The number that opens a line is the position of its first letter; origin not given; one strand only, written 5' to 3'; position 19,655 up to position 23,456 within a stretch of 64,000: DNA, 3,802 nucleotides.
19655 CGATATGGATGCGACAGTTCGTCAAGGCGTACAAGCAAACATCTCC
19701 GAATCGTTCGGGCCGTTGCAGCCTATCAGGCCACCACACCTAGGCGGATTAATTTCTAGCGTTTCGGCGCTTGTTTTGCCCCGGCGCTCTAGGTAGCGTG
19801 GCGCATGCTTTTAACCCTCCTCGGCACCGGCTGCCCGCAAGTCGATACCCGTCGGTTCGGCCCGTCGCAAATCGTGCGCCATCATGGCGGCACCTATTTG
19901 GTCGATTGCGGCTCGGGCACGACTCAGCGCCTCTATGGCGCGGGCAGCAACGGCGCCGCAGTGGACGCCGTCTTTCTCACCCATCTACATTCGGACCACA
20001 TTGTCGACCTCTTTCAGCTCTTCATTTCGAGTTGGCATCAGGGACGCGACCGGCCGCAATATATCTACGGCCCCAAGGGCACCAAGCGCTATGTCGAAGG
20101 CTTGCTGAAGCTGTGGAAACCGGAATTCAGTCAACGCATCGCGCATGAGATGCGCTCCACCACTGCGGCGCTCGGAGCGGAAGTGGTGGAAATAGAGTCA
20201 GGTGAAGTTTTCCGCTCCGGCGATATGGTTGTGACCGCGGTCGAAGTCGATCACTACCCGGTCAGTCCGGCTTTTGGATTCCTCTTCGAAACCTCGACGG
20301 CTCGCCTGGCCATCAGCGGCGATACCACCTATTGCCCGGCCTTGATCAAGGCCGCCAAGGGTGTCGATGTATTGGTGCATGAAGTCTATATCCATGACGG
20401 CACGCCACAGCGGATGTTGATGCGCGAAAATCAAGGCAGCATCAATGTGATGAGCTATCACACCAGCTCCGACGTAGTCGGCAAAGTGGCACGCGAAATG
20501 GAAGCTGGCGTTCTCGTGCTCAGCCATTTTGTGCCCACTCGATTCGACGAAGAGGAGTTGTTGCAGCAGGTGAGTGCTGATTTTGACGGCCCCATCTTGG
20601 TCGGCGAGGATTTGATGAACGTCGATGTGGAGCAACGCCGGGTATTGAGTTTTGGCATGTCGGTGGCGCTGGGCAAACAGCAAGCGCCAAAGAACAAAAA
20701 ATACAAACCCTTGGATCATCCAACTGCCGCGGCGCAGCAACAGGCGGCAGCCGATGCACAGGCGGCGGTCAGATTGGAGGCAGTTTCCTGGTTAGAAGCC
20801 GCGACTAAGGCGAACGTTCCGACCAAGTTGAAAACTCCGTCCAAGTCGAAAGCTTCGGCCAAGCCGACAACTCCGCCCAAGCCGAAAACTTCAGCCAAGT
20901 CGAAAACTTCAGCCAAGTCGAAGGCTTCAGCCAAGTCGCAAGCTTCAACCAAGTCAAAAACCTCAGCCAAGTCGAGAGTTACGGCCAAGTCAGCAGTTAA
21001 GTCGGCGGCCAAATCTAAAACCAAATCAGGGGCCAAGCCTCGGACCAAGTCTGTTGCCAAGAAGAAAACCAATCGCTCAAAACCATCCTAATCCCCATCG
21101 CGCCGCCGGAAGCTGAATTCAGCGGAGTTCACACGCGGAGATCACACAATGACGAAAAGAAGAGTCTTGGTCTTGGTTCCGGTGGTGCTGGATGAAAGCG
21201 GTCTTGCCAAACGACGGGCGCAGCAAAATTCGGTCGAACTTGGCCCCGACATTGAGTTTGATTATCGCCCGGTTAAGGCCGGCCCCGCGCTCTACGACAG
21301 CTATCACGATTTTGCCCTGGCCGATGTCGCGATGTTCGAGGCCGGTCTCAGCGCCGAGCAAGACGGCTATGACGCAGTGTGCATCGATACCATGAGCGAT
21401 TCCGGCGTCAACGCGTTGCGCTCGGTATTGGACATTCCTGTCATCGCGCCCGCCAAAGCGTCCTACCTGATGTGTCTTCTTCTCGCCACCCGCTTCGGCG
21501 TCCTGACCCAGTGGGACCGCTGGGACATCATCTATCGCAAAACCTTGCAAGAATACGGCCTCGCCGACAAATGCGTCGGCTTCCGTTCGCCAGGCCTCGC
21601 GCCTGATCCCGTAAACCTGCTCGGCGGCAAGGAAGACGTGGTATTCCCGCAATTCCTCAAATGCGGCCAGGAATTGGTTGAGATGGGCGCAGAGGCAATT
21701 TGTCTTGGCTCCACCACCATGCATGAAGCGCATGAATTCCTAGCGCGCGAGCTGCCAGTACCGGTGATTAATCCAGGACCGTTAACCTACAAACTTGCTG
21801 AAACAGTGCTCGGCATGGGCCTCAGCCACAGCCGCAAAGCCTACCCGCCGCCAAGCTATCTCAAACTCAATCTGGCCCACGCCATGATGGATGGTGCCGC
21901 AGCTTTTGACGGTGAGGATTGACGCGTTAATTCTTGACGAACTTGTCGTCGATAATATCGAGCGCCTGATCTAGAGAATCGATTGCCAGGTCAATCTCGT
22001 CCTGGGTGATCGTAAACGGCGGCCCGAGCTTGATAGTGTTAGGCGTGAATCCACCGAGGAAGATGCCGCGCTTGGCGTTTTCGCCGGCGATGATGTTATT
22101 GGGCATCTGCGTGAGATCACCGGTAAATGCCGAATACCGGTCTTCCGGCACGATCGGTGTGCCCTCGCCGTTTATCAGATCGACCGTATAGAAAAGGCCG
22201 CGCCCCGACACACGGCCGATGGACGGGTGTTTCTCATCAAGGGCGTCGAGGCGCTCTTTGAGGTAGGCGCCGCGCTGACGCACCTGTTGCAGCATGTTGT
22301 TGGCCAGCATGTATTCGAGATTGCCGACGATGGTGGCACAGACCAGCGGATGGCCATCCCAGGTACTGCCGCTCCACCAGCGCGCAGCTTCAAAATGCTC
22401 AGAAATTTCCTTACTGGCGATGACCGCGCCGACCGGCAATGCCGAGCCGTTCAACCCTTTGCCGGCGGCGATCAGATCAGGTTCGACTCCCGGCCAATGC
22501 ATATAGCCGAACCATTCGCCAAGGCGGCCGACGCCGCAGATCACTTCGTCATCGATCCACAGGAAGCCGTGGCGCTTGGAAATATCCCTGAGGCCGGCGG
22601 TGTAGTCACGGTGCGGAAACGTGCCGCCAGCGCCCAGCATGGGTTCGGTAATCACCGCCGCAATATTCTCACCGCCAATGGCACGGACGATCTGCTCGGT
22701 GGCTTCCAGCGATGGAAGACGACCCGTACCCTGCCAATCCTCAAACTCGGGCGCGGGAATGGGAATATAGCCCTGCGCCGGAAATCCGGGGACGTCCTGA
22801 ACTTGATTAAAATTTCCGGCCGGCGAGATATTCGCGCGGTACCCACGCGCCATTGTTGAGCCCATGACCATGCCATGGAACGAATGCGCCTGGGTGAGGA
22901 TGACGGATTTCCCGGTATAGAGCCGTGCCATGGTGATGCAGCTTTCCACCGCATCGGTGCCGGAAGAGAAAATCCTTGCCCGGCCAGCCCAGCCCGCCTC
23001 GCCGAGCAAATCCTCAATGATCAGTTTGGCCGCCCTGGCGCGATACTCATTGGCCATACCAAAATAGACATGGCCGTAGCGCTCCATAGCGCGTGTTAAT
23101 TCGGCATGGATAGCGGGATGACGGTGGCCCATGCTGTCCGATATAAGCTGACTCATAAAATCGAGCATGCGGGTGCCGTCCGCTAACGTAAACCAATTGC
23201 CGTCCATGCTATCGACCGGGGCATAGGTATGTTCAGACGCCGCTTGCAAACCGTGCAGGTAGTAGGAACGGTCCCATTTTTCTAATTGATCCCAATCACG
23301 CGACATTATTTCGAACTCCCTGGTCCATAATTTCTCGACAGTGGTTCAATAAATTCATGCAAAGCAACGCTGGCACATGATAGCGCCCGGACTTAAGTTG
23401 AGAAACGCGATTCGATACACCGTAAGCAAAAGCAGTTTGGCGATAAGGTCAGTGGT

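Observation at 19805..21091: MBL-fold (RNase Z-like) hydrolase fused to a histone-H1-like Lys/Ser/Ala tail built from 18-bp tandem repeats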

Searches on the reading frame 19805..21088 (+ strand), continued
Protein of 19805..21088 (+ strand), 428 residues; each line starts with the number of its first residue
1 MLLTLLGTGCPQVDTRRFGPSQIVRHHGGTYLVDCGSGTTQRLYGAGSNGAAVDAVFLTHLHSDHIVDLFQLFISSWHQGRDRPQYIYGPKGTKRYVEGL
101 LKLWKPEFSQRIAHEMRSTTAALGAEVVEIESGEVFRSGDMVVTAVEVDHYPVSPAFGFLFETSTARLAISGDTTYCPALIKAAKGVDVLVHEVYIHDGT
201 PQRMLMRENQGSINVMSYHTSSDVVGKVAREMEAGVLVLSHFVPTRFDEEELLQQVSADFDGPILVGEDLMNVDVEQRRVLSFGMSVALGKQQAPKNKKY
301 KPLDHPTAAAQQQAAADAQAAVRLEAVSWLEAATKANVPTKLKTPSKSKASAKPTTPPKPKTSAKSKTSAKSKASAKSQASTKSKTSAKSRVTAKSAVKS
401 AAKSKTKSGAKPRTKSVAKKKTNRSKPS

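Call 42: search_protein_representatives(protein=window:19805-21088:+)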
Query: 428 residues. Proteins with E-value up to 0.001 (for the whole library): 9957; up to 1e-10: 2921; up to 1e-30: 193. The best 150 are listed.
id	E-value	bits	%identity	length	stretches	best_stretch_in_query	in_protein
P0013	2.8e-124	431.7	79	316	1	1-239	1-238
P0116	1.2e-104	367.1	59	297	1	2-291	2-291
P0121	9.9e-78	278.5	45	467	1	3-284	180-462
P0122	7.2e-72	259.2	50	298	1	13-291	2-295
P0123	1.8e-70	254.6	46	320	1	3-290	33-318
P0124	7.0e-70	252.7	60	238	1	1-186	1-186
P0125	6.4e-65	236.3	44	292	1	3-274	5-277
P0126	8.6e-63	229.3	66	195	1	137-297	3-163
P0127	1.2e-61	225.5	42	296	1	1-281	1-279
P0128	3.9e-60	220.6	54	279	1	32-228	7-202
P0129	4.6e-59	217.1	41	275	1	4-274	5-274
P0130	1.9e-58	215.0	40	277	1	3-274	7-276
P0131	2.4e-52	194.9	78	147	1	176-301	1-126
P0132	3.3e-52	194.5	49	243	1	65-284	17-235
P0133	2.1e-50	188.6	42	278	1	1-274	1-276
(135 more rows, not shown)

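Call 45: find_related_loci(query=window:19805-21088:+, collection=metagenome_contigs, flank=1500)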
Query window:19805-21088:+ (428 aa) in metagenome_contigs; peptide patterns used: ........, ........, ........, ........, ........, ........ (x = any residue, [..] = any of these).
563 stretches matched a pattern; 134 encode a relative of the query (tblastn E <= 1e-3); the best 80 are kept; 80 distinct loci.
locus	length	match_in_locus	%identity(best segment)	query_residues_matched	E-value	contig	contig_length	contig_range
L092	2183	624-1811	83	1-428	0e+0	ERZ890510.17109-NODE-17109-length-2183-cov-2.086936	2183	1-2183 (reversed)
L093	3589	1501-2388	80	1-296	3e-170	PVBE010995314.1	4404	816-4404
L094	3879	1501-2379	58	1-293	2e-116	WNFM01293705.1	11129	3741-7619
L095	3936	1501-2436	55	1-304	1e-116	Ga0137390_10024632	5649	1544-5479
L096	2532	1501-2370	59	1-290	3e-118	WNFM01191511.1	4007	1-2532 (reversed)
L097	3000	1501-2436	55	1-304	3e-117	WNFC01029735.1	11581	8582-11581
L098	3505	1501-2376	60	1-292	4e-116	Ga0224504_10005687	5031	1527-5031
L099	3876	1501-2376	60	1-292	2e-116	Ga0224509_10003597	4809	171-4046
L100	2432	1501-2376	60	1-292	2e-117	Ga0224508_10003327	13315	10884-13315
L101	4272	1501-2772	47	1-410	9e-115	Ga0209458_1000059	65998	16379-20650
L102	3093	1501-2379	60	1-293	1e-114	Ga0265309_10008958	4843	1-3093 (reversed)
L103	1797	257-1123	57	1-289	7e-122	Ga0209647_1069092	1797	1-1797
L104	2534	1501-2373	59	1-291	1e-114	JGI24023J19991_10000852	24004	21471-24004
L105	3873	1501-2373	59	1-291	3e-113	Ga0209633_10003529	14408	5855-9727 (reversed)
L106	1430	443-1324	57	1-294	5e-122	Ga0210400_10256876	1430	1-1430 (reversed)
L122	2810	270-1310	49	1-358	3e-110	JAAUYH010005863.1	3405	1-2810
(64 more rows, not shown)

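Call 55: search_protein_families(library=pfam, proteins=[L049:1856-3913:+, L077:2785-3993:+, L050:2308-2796:+, L072:1506-2309:+, L085:447-1508:+, L065:2211-3998:+], max_evalue=0.00001)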
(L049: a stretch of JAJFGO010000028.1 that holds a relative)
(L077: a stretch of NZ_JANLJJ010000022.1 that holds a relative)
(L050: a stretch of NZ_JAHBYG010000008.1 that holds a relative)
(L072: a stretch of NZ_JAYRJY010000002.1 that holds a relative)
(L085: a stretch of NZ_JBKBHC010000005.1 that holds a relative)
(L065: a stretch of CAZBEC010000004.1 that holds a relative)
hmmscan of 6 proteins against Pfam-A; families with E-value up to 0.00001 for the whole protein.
L049:1856-3913:+ (686 aa): 6 families
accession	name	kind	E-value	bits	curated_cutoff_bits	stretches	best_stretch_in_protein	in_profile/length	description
PF04546.19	Sigma70_ner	-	3.1e-38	132.3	29.7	2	243-420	43-209/210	Sigma-70, non-essential region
PF04539.22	Sigma70_r3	-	8.6e-28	96.7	25.3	1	531-606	1-76/78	Sigma-70 region 3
PF04542.20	Sigma70_r2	-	1.5e-23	82.8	24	1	452-522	1-71/71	Sigma-70 region 2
PF03979.19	Sigma70_r1_1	-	9.1e-21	74.1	22.5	1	28-93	4-67/81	Sigma-70 factor, region 1.1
PF04545.22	Sigma70_r4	-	4.4e-19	68.2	24.1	1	620-673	1-50/50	Sigma-70, region 4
PF00140.25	Sigma70_r1_2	-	6.2e-13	48.9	22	1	109-141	1-33/34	Sigma-70 factor, region 1.2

L077:2785-3993:+ (403 aa): 3 families
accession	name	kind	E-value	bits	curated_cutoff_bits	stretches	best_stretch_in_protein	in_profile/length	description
PF03453.22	MoeA_N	-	1e-43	149.2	30.8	1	2-162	1-159/160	MoeA N-terminal region (domain I and II)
PF00994.29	MoCF_biosynth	-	1.2e-23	83.9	26.6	1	176-317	1-143/144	Probable molybdopterin binding domain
PF03454.20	MoeA_C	-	5.8e-14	52.5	22.1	1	331-400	2-70/72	MoeA C-terminal region (domain IV)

L050:2308-2796:+ (163 aa): 1 family
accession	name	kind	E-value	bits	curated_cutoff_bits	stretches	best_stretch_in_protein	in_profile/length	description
PF01967.27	MoaC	-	4.3e-59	198.8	27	1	20-155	1-136/136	MoaC family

L072:1506-2309:+ (268 aa): 1 family
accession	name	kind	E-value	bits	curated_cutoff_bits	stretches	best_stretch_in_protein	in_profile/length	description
PF00218.27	IGPS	-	2.1e-96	322.4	27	1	5-258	1-252/254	Indole-3-glycerol phosphate synthase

L085:447-1508:+ (354 aa): 2 families
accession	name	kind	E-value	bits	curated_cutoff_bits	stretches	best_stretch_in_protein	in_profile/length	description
PF00591.27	Glycos_transf_3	-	6.9e-90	301.5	27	1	80-328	4-252/253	Glycosyl transferase family, a/b domain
PF02885.22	Glycos_trans_3N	-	8.7e-21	73.9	26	1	9-70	1-62/63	Glycosyl transferase family, helical bundle domain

L065:2211-3998:+ (596 aa): 2 families
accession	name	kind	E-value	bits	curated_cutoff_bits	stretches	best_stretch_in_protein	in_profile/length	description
PF00501.34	AMP-binding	-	1.2e-75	255.2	29.9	1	16-426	15-384/384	AMP-binding enzyme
PF23562.2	AMP-binding_C_3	-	2.2e-07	31.7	20.8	1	463-595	2-120/124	AMP-binding enzyme C-terminal domain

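Call 56: list_cluster_members(proteins=[window:19805-21088:+, P0004, P0003])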
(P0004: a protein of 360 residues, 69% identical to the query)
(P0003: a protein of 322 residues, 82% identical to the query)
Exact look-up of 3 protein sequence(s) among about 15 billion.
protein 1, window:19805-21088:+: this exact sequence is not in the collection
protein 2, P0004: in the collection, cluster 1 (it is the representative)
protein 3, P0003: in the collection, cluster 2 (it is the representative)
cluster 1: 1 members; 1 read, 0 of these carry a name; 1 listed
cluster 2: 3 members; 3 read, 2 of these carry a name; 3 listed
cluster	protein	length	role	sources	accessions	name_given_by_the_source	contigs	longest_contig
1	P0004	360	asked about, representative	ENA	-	-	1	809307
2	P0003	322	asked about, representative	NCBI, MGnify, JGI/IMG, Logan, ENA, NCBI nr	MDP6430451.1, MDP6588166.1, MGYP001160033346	MAG: MBL fold metallo-hydrolase [Rhodospirillales bacterium] | CR=1 FL=1 | ribonuclease Z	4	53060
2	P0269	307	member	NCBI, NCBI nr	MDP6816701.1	MAG: MBL fold metallo-hydrolase, partial [Alphaproteobacteria bacterium] | MBL fold metallo-hydrolase [Alphaproteobacteria bacterium]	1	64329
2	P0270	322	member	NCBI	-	-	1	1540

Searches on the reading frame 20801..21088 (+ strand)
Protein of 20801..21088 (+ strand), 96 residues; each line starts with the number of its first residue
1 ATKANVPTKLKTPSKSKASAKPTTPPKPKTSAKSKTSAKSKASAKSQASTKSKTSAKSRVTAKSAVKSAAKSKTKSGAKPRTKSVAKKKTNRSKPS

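Call 20: find_homologous_proteins(query=window:20801-21088:+, max_evalue=0.001)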
Query seq(96 aa): 794 candidates shared short words with the query, none scored E <= 0.001.

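Call 32: search_protein_families(library=pfam, proteins=[window:20825-21088:+], max_evalue=10)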
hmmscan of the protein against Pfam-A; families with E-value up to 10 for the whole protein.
window:20825-21088:+ (88 aa): 1 family
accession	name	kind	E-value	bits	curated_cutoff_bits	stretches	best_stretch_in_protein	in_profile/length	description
PF10195.14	Phospho_p8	-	8.9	7.4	25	1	65-88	18-41/58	DNA-binding nuclear phosphoprotein p8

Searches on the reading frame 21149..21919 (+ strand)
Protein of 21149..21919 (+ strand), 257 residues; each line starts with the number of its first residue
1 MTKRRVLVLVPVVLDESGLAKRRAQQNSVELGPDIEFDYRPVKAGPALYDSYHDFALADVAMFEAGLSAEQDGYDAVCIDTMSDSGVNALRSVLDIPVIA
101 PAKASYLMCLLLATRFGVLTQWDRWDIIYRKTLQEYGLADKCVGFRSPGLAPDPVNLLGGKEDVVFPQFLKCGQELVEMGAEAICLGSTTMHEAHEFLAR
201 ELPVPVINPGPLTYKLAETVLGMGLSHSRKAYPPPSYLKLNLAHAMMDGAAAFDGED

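Call 4: search_protein_families(library=pfam, proteins=[window:21149-21919:+], max_evalue=0.01)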
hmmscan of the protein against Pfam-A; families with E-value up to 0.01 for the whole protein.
window:21149-21919:+ (257 aa): 1 family
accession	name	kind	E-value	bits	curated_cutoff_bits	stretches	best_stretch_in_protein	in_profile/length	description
PF01177.27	Asp_Glu_race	-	6.9e-30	104.8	31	1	33-213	27-207/211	Asp/Glu/Hydantoin racemase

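Call 5: search_protein_families(library=ncbifam, proteins=[window:21149-21919:+], max_evalue=0.01)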
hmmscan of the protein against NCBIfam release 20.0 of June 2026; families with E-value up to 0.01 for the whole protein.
window:21149-21919:+ (257 aa): 1 family
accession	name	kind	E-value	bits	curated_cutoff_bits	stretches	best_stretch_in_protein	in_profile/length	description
TIGR00035.1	asp_race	subfamily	0.0033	17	93.1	1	157-224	53-117/236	amino acid racemase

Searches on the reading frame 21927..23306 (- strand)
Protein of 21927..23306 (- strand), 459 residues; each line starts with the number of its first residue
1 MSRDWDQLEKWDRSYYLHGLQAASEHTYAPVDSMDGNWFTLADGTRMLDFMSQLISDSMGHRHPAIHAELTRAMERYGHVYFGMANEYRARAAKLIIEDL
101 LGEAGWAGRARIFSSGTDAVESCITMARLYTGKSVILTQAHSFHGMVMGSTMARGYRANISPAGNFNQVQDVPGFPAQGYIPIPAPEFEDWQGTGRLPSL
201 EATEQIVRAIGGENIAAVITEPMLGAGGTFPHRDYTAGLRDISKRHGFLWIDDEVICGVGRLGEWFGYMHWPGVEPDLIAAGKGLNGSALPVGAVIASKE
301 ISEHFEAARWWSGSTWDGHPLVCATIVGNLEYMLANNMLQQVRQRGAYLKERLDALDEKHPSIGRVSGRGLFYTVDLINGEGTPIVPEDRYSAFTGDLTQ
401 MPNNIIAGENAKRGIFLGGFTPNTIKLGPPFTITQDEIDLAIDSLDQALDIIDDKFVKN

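Call 4: search_protein_families(library=pfam, proteins=[window:21927-23306:-], max_evalue=0.01)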
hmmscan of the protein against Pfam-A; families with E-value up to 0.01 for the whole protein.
window:21927-23306:- (459 aa): 1 family
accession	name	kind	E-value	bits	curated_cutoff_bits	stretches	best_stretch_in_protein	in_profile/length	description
PF00202.27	Aminotran_3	-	9e-75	252.3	30.5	1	24-449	6-403/403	Aminotransferase class-III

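Call 5: search_protein_families(library=ncbifam, proteins=[window:21927-23306:-], max_evalue=0.01)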
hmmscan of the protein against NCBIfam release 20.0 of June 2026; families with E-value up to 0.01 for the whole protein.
window:21927-23306:- (459 aa): 69 families (the best 25 are shown)
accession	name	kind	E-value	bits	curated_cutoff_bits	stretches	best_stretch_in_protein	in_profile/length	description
NF004718.0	PRK06062.1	subfamily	1.3e-77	261.3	472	1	8-455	19-452/454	hypothetical protein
NF005993.0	PRK08117.1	subfamily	2.1e-61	207.8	574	1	23-452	21-430/433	aspartate aminotransferase family protein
NF004426.0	PRK05769.1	equivalog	8.2e-60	202.8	552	1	31-450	40-438/441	acetyl ornithine aminotransferase family protein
NF002874.0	PRK03244.1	equivalog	4.9e-56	190.2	457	2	205-452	175-395/399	acetylornithine transaminase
NF041821.1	daptide_amino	equivalog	8.8e-54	182.7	450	1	30-449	16-404/405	daptide-type RiPP biosynthesis aminotransferase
NF005683.0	PRK07481.1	subfamily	2e-53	182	575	1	27-452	28-450/453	hypothetical protein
TIGR00707.1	argD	subfamily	2.9e-53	181.1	410.05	2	206-377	163-329/381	acetylornithine/succinylornithine family transaminase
NF005812.0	PRK07678.1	subfamily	4.6e-52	177.1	488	1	5-452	7-450/451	aminotransferase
NF002325.0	PRK01278.1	subfamily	4.3e-51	173.8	372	2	205-377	166-336/395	acetylornithine transaminase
NF005102.0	PRK06541.1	equivalog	1.1e-50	172.6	574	1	24-449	31-453/460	aspartate aminotransferase family protein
NF005682.0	PRK07480.1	subfamily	5e-50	170.5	510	1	7-454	12-454/459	aminotransferase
NF005375.0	PRK06917.1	equivalog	6.3e-49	166.9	535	1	25-453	12-440/448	aspartate aminotransferase family protein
NF006228.0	PRK08360.1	equivalog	2e-48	165.1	608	1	22-454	16-429/443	aspartate aminotransferase family protein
NF004714.0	PRK06058.1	subfamily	3.8e-48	164.2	639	1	32-449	47-444/447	4-aminobutyrate--2-oxoglutarate transaminase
NF005685.0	PRK07483.1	equivalog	2.3e-47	161.8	485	1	30-451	15-437/444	aspartate aminotransferase family protein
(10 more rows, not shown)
